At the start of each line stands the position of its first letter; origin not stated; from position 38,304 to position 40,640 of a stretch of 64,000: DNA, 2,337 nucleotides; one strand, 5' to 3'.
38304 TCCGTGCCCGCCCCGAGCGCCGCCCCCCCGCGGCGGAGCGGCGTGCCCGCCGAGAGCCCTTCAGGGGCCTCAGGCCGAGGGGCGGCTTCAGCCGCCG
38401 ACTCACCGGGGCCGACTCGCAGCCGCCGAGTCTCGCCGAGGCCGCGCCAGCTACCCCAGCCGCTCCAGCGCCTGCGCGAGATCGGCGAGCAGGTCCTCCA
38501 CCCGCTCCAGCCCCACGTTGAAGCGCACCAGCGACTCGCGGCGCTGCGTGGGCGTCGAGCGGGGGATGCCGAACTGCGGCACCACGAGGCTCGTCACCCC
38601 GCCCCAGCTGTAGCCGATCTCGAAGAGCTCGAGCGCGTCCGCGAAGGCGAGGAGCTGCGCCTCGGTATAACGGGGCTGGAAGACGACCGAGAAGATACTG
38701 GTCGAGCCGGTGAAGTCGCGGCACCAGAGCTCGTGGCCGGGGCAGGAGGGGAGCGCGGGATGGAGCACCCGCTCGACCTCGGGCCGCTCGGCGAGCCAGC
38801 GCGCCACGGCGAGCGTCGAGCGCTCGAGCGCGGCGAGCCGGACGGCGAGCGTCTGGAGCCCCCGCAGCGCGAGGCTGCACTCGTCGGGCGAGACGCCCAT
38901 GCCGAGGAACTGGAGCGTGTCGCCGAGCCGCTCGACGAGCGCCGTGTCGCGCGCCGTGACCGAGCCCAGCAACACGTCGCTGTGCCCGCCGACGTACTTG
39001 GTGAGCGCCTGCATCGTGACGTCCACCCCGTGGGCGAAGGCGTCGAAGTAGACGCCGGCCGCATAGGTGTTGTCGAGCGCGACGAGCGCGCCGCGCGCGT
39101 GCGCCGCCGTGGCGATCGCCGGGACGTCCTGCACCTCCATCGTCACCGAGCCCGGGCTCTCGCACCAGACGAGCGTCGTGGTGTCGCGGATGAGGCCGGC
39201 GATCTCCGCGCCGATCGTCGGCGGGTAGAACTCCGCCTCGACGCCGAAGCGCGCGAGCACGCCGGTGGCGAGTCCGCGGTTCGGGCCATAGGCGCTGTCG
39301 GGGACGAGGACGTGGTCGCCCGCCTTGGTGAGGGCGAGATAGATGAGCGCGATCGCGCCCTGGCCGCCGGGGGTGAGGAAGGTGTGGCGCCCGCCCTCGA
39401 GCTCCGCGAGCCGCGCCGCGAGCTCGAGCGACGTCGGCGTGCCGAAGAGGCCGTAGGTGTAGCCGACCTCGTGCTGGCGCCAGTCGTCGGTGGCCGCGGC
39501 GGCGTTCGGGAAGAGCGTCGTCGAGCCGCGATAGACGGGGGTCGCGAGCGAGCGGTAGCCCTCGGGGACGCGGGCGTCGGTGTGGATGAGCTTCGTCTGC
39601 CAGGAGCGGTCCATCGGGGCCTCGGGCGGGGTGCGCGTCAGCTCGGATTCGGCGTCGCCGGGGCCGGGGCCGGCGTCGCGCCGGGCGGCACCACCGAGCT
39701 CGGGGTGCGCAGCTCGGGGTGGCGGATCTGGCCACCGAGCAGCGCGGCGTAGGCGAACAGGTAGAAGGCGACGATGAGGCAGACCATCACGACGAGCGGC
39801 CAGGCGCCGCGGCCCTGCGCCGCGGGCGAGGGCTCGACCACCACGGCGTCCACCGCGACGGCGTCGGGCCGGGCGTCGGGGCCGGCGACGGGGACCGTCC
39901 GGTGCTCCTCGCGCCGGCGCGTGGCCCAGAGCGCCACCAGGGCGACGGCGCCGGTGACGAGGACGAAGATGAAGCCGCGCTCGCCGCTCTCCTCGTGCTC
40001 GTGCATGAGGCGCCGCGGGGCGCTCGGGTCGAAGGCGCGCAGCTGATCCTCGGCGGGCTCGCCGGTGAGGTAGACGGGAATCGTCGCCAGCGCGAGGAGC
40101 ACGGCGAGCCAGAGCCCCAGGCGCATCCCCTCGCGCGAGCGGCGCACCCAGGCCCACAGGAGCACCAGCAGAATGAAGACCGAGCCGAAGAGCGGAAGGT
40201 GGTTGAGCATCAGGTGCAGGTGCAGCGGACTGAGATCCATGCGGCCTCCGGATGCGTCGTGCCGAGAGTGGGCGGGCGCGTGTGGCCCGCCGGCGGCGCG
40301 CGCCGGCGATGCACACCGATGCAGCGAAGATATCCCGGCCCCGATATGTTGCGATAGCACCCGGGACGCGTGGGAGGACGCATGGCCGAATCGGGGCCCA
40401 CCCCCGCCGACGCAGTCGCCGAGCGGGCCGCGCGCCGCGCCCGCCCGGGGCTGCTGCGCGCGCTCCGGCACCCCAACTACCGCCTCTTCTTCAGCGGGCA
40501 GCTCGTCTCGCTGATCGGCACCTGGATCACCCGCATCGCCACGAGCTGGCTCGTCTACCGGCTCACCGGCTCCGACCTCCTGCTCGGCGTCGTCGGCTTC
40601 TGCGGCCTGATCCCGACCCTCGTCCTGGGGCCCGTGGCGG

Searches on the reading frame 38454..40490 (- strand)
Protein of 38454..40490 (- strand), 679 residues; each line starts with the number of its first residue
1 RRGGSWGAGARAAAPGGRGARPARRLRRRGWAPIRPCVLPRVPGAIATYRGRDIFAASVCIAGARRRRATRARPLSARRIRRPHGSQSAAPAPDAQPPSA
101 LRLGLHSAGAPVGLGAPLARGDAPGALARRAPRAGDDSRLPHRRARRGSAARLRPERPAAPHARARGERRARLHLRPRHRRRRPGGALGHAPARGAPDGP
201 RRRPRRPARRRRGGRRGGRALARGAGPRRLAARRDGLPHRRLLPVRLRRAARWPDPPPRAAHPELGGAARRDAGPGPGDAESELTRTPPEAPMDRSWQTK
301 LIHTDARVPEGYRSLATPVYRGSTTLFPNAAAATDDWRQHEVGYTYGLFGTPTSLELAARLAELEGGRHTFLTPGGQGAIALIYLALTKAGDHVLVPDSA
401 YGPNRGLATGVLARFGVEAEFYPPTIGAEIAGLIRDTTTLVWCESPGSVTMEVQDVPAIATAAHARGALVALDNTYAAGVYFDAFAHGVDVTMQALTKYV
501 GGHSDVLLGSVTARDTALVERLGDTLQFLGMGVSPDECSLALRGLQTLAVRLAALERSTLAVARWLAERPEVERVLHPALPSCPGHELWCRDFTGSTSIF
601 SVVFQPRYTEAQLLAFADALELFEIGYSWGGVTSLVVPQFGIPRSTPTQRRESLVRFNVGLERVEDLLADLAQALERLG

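Call 37: search_protein_families(library=pfam, proteins=[window:38454-40490:-], max_evalue=0.001)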
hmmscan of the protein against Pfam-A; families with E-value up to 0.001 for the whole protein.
window:38454-40490:- (679 aa): 2 families
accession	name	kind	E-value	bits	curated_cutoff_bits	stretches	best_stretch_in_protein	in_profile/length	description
PF01053.26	Cys_Met_Meta_PP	-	1.2e-94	317.5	27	1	298-676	1-381/381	Cys/Met metabolism PLP-dependent enzyme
PF00155.27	Aminotran_1_2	-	0.00047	19.9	19.7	1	319-484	10-196/361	Aminotransferase class I and II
